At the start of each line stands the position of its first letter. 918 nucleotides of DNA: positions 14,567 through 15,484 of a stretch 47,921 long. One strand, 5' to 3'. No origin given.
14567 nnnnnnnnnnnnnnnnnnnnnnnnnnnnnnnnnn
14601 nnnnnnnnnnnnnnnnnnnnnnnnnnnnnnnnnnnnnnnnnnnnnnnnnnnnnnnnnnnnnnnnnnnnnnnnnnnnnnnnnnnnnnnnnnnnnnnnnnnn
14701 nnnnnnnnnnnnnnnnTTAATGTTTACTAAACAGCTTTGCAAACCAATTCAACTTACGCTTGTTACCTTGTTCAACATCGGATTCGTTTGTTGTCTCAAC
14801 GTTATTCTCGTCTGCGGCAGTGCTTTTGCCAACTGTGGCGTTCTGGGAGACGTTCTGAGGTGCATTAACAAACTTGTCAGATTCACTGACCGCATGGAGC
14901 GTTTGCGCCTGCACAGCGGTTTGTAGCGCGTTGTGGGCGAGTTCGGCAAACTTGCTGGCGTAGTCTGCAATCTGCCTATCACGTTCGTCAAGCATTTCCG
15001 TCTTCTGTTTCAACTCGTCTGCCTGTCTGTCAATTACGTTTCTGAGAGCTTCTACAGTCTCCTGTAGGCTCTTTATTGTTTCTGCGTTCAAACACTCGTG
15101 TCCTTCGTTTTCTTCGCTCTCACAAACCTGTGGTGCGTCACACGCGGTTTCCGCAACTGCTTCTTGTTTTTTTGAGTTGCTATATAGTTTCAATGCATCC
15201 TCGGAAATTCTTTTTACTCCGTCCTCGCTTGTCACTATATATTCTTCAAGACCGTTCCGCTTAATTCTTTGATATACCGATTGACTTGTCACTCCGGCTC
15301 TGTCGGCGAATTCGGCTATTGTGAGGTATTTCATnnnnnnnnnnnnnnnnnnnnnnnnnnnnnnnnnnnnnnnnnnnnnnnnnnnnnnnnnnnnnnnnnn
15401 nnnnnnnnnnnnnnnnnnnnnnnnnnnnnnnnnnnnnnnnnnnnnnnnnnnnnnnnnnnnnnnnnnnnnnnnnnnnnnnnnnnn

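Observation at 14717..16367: Plasmid-type replicon (Rep_3 plus six iterons plus AT-rich stretch) in a phage with no integrase: a phage-plasmid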

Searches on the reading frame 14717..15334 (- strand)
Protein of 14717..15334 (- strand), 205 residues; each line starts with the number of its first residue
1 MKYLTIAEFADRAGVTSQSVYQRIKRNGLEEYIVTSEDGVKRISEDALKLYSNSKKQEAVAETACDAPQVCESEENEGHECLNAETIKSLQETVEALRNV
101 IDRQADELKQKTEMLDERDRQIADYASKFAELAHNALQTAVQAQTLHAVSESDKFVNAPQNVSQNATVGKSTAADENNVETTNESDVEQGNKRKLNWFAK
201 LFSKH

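Call 6: search_protein_families(library=pfam, proteins=[window:14717-15334:-], max_evalue=0.1)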
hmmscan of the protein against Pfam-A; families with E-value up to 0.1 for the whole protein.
window:14717-15334:- (205 aa): 7 families
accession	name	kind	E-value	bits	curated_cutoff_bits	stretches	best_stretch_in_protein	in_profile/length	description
PF12728.13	HTH_17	-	0.0073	17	27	1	3-49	1-44/51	Helix-turn-helix domain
PF12668.12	DUF3791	-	0.024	15.1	25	0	6-34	7-35/60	Protein of unknown function (DUF3791)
PF04297.20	UPF0122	-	0.048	14.3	22.7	0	4-62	34-82/101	Putative helix-turn-helix protein, YlxM / p13 like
PF07765.17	KIP1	-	0.052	14.1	33.9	0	85-122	18-55/74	KIP1-like protein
PF08279.18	HTH_11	-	0.068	13.5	25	0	3-26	15-38/55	HTH domain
PF07200.18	Mod_r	-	0.09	13.2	30.1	0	50-157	11-120/146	Modifier of rudimentary (Mod(r)) protein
PF22470.1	Histone_HNS_N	-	0.098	13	24.5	1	86-130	22-66/79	H-NS histone-like proteins, N-terminal domain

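Call 28: search_solved_structures(query=window:14717-15334:-, max_evalue=10)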
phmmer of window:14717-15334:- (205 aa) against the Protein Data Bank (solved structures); distinct sequences matched with E-value up to 10: 4.
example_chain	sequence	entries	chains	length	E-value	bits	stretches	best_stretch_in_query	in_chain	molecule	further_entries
3lll_A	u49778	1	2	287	0.5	13.5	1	28-124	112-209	Protein kinase C and casein kinase substrate in neurons protein 2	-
2lta_A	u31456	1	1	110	0.53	13.4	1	15-54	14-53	De novo designed protein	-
3adr_A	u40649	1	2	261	1.1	12.3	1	24-78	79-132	Putative uncharacterized protein ST1585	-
1vz0_A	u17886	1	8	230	1.5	11.9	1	41-132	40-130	Chromosome-partitioning protein Spo0J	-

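Call 37: find_homologous_proteins(query=window:14717-15334:-)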
Query window:14717-15334:- (205 aa): 43 proteins with E <= 0.001 among 145 candidates.
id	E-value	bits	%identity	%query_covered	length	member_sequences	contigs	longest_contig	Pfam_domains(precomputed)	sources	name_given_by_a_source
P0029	6.7e-118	409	95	100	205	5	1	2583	-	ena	-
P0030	2.6e-117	407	95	100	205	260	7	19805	-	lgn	-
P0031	3.0e-116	403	94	100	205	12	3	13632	-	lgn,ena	-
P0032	3.2e-116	403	93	100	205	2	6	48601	-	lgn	-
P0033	4.6e-116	403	93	100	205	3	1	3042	-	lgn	-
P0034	2.4e-115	401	93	100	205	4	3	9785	-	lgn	-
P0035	4.8e-115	400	93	100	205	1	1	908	-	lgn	-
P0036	1.8e-114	398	93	100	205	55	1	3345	-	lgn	-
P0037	1.1e-113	395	92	100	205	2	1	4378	-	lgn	-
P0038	2.4e-113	394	92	100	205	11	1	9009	-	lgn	-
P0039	1.1e-111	389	91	100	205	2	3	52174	-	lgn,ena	-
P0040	4.0e-107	374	88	100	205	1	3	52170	-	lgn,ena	-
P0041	9.2e-106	369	86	100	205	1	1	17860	-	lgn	-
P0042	2.7e-97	342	96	83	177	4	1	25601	-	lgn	-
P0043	1.9e-93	329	77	100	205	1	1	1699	-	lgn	-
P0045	5.0e-92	325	78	100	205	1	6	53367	-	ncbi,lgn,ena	-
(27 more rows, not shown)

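Call 38: list_cluster_members(proteins=[P0045, P0019])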
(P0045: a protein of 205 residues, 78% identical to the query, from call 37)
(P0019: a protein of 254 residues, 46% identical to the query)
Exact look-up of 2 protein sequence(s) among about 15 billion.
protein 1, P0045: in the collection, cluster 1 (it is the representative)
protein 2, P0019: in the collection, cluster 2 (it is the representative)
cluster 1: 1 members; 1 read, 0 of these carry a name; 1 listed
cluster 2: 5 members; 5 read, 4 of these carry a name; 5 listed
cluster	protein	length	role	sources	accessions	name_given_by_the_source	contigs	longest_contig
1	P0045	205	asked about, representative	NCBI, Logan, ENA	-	-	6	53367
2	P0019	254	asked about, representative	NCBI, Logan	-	-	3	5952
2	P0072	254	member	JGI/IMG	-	plasmid replication initiation protein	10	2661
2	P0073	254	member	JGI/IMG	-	plasmid replication initiation protein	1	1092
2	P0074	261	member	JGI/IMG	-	plasmid replication initiation protein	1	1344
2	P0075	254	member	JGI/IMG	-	plasmid replication initiation protein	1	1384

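Call 39: find_encoding_contigs(protein=P0045, flank=10000, max_places=6)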
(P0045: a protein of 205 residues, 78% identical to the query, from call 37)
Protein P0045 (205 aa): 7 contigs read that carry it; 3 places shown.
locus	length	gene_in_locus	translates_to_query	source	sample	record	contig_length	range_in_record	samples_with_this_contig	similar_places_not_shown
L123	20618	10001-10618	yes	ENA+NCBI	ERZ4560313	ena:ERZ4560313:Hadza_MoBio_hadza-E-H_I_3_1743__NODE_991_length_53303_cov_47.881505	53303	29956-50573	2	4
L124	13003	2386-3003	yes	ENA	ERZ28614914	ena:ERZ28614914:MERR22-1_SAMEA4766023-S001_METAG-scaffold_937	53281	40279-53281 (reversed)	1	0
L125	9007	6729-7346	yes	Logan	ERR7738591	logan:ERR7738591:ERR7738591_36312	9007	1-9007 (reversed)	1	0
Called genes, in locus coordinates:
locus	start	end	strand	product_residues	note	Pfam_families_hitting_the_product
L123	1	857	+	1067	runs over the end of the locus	-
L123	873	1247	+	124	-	-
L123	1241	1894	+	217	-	-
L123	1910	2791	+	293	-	-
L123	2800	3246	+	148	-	-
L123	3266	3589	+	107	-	-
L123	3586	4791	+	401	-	PF01551:Peptidase_M23, PF09992:NAGPA (weak)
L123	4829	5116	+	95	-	-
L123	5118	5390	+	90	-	-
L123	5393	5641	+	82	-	-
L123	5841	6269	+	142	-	-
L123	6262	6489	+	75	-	-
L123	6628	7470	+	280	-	-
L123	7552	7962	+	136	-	-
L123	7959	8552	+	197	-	PF25223:DUF7841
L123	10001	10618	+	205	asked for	-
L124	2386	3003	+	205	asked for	-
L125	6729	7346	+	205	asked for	-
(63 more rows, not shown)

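Call 46: search_solved_structures(query=A2, max_evalue=10, show_alignments=2)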
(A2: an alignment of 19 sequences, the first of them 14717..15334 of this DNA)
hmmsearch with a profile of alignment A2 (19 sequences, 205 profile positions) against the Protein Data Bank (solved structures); distinct sequences matched with E-value up to 10: 5.
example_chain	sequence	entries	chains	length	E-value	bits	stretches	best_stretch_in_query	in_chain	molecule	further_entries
1s7o_A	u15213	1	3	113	0.012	18.7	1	5-28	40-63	Hypothetical UPF0122 protein SPy1201/SpyM3_0842/SPs1042/spyM18_1152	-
8tvi_A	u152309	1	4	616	0.051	16.6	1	62-124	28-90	Langya virus attachment glycoprotein G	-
1xsv_A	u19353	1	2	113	0.23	14.5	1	5-66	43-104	Hypothetical UPF0122 protein SAV1236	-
7upo_A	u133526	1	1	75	0.39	13.7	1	79-117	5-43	DHT03 protein A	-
6dlc_A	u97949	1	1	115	4.6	10.2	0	83-118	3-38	Designed protein DHD1:234_A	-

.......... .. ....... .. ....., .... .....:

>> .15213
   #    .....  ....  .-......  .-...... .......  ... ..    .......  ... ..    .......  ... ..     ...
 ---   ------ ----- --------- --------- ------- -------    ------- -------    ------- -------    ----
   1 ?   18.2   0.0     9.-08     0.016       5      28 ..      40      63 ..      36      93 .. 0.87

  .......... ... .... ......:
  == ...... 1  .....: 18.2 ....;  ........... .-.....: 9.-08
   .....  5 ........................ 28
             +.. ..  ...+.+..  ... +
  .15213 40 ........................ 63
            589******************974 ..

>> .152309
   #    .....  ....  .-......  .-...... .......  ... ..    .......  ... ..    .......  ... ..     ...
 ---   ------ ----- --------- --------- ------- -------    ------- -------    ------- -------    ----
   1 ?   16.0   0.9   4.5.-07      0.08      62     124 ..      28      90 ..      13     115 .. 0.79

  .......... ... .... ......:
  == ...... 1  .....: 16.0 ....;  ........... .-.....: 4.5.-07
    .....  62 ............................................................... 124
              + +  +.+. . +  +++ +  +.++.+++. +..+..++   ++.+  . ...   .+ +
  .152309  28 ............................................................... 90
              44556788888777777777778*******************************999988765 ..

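Call 47: search_protein_families(library=pfam, alignment_id=A2, max_evalue=10)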
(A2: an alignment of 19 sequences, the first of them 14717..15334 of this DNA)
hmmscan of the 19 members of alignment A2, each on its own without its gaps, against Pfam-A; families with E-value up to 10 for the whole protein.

A. member 1, window:14717-15334:- (205 aa): 13 families
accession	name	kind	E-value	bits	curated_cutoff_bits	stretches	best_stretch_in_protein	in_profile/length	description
PF12728.13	HTH_17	-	0.0073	17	27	1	3-49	1-44/51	Helix-turn-helix domain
PF12668.12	DUF3791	-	0.024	15.1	25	1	6-34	7-35/60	Protein of unknown function (DUF3791)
PF04297.20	UPF0122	-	0.048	14.3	22.7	1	4-62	34-82/101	Putative helix-turn-helix protein, YlxM / p13 like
PF07765.17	KIP1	-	0.052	14.1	33.9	1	85-122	18-55/74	KIP1-like protein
PF08279.18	HTH_11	-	0.068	13.5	25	1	3-26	15-38/55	HTH domain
PF07200.18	Mod_r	-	0.09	13.2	30.1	1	50-157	11-120/146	Modifier of rudimentary (Mod(r)) protein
PF22470.1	Histone_HNS_N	-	0.098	13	24.5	1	86-130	22-66/79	H-NS histone-like proteins, N-terminal domain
PF13404.12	HTH_AsnC-type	-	0.13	12.6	27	1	5-26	19-40/42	AsnC-type helix-turn-helix domain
PF06295.17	ZapG-like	-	0.36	11.3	33.5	1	106-182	31-104/123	Z-ring associated protein G-like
PF18949.5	DUF5693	-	0.51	9.2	29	1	1-151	7-140/609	Family of unknown function (DUF5693)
PF12095.13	CRR7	-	1.4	9.8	25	1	84-135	20-71/84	Protein CHLORORESPIRATORY REDUCTION 7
PF20882.2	Sos7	-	1.5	9.4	27.3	1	66-111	26-74/75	Kinetochore protein Sos7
PF12732.12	YtxH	-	5.6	7.9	37.5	0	96-135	25-65/71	YtxH-like protein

B. families by the number of members that match (of 19 scanned): 72 families (the first 25 are shown)
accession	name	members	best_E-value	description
PF12728.13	HTH_17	19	1.9e-05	Helix-turn-helix domain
PF08279.18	HTH_11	19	0.00062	HTH domain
PF13404.12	HTH_AsnC-type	19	0.0017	AsnC-type helix-turn-helix domain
PF04297.20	UPF0122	18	0.0015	Putative helix-turn-helix protein, YlxM / p13 like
PF22470.1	Histone_HNS_N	16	0.00044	H-NS histone-like proteins, N-terminal domain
PF12668.12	DUF3791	16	0.0039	Protein of unknown function (DUF3791)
PF01381.28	HTH_3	12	0.0045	Helix-turn-helix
PF00440.29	TetR_N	12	0.018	Bacterial regulatory proteins, tetR family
PF12802.13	MarR_2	12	0.021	MarR family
PF18949.5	DUF5693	9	0.031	Family of unknown function (DUF5693)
PF13518.12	HTH_28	8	0.042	Helix-turn-helix domain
PF01418.23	HTH_6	7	0.047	Helix-turn-helix domain, rpiR family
PF01519.22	DUF16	7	0.32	Protein of unknown function DUF16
PF12095.13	CRR7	7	0.35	Protein CHLORORESPIRATORY REDUCTION 7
PF07200.18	Mod_r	6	0.011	Modifier of rudimentary (Mod(r)) protein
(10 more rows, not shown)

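Call 48: predict_structure(alignment_id=A2)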
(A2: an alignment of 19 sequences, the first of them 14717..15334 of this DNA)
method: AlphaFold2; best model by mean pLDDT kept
length: 205 residues; sequences in the alignment: 19
mean_pLDDT: 72.0   pTM: 0.31
mean pLDDT of the five models: 72.0, 71.3, 70.5, 69.6, 69.1
residues with pLDDT >= 90: 59; 70-90: 61; 50-70: 29; < 50: 56
segments of 3 or more residues with pLDDT < 50: 57-78, 158-190
pLDDT, mean of each block of 10 residues (from residue 1): 87 87 83 85 85 55 37 43 87 97 98 98 98 96 85 55 32 36 45 59 58
secondary structure, 60 per line:
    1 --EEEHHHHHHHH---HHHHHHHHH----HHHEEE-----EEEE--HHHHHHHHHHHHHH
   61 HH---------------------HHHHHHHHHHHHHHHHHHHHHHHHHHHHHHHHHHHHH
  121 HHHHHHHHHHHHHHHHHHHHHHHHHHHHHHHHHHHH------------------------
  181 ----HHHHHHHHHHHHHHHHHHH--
elements in order: E3-5 H6-13 H17-25 E33-35 E41-44 H47-62 H84-156 H185-203

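Call 53: fold_search(model_id=the predicted structure, library=pdb)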
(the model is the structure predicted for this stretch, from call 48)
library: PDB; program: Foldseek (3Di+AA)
matches with E <= 10: 884; with E <= 0.001: 0
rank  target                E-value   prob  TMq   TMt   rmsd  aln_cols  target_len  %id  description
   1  5i44_K                1.4e-02  1.00  0.26  0.71   7.7        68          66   19  Structure of RacA-DNA complex; P21 form (released 2016-05-04)
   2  5i44_B                1.6e-02  1.00  0.27  0.71   7.3        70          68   18  Structure of RacA-DNA complex; P21 form (released 2016-05-04)
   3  5i41                  3.1e-02  1.00  0.26  0.73   7.2        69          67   19  Structure of the apo RacA DNA binding domain (released 2016-05-04)
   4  2pex_B                3.8e-02  0.75  0.17  0.24  13.4       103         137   14  Structure of reduced C22S OhrR from Xanthamonas Campestris (released 2007-12-11)
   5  5d8c_A                4.0e-02  0.98  0.26  0.41  15.1       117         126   19  Crystal structure of HiNmlR, a MerR family regulator lacking the sensor domain, bound to promoter DNA (released 2016-06-29)
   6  6ama_A                4.3e-02  1.00  0.23  0.75   1.8        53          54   23  Structure of S. coelicolor/S. venezuelae BldC-smeA-ssfA complex to 3.09 Angstrom (released 2018-03-28)
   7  5i44_A                5.6e-02  1.00  0.26  0.71   2.1        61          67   20  Structure of RacA-DNA complex; P21 form (released 2016-05-04)
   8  5d8c_B                6.0e-02  0.96  0.26  0.40  14.9       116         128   19  Crystal structure of HiNmlR, a MerR family regulator lacking the sensor domain, bound to promoter DNA (released 2016-06-29)
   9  2zhg_A                6.9e-02  1.00  0.27  0.46   1.1        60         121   18  Crystal structure of SoxR in complex with DNA (released 2008-03-25)
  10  5d90_C                6.9e-02  0.97  0.26  0.39  12.3       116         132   17  Crystal structure of HiNmlR, a MerR family regulator lacking the sensor domain, bound to promoter DNA (released 2016-06-29)
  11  5d90_B                6.9e-02  0.92  0.25  0.39  12.9       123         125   17  Crystal structure of HiNmlR, a MerR family regulator lacking the sensor domain, bound to promoter DNA (released 2016-06-29)
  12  6amk_A                7.4e-02  1.00  0.23  0.76   1.9        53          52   23  Structure of Streptomyces venezuelae BldC-whiI opt complex (released 2018-03-28)
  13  3iao                  8.4e-02  0.97  0.28  0.21  12.0       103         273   14  Conformational plasticity of the coiled coil domain of BmrR is required for bmr promoter binding-the unliganded structur (released 2010-04-14)
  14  3gpv_A                9.0e-02  0.99  0.24  0.41   2.3        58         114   26  Crystal structure of a transcriptional regulator, MerR family from Bacillus thuringiensis (released 2009-04-14)
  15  5i44_G                9.0e-02  0.99  0.26  0.69   8.4        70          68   18  Structure of RacA-DNA complex; P21 form (released 2016-05-04)
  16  5i44_I                1.0e-01  0.99  0.25  0.71   7.3        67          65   19  Structure of RacA-DNA complex; P21 form (released 2016-05-04)
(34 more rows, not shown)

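Call 66: search_protein_families(library=ncbifam, max_evalue=0.01, proteins=[window:14717-15334:-])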
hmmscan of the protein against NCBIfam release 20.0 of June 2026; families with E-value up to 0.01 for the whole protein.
window:14717-15334:- (205 aa): 2 families
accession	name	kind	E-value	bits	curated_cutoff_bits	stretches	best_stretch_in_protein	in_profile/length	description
NF038291.1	rep_pAB02_ORF2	subfamily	0.00057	20.3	85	1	3-202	2-171/172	plasmid replication DNA-binding protein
NF008110.0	PRK10857.1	equivalog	0.0035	17.1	275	1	6-140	28-161/164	Fe-S cluster assembly transcriptional regulator IscR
